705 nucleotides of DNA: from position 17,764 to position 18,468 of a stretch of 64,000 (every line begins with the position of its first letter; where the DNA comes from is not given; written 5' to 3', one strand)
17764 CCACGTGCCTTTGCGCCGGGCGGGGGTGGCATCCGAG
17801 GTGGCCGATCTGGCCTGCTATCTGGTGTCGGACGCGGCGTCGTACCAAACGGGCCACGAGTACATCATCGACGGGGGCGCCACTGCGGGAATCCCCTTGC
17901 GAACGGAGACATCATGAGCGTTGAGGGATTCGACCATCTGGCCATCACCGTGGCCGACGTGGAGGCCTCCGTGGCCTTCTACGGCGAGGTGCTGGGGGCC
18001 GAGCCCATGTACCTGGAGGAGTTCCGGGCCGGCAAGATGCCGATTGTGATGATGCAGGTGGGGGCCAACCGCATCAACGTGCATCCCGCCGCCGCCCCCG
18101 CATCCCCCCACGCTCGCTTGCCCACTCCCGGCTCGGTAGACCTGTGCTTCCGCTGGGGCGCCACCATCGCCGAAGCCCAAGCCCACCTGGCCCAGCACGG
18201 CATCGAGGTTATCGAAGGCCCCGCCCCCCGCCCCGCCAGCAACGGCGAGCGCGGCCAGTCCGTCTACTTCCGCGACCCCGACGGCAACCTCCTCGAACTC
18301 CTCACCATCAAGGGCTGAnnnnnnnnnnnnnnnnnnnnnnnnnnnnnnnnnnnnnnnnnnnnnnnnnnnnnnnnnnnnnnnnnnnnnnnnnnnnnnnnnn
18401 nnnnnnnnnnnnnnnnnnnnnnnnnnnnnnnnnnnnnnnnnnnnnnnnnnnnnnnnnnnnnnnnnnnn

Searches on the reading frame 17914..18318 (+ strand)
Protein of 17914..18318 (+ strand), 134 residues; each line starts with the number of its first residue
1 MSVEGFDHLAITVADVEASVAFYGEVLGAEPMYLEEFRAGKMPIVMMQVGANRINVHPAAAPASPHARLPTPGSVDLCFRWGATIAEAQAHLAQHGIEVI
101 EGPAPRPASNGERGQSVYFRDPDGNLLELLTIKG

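Call 3: search_protein_families(library=pfam, proteins=[window:17914-18318:+], max_evalue=0.1)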
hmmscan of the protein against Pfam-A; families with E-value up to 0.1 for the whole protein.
window:17914-18318:+ (134 aa): 5 families
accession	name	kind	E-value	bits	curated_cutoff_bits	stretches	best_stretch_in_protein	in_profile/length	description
PF00903.31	Glyoxalase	-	5.7e-16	59.4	20.6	1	5-129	1-121/121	Glyoxalase/Bleomycin resistance protein/Dioxygenase superfamily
PF13669.12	Glyoxalase_4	-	4.8e-08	33.7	27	1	7-108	1-102/109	Glyoxalase/Bleomycin resistance protein/Dioxygenase superfamily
PF22677.2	Ble-like_N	-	2.5e-06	27.5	24.5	1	8-28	4-24/41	Bleomycin resistance protein-like N-terminal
PF18029.7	Glyoxalase_6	-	0.00029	21.9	23.6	1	9-129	2-105/106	Glyoxalase-like domain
PF13468.12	Glyoxalase_3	-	0.039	14.4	25.1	0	6-31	1-26/176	Glyoxalase-like domain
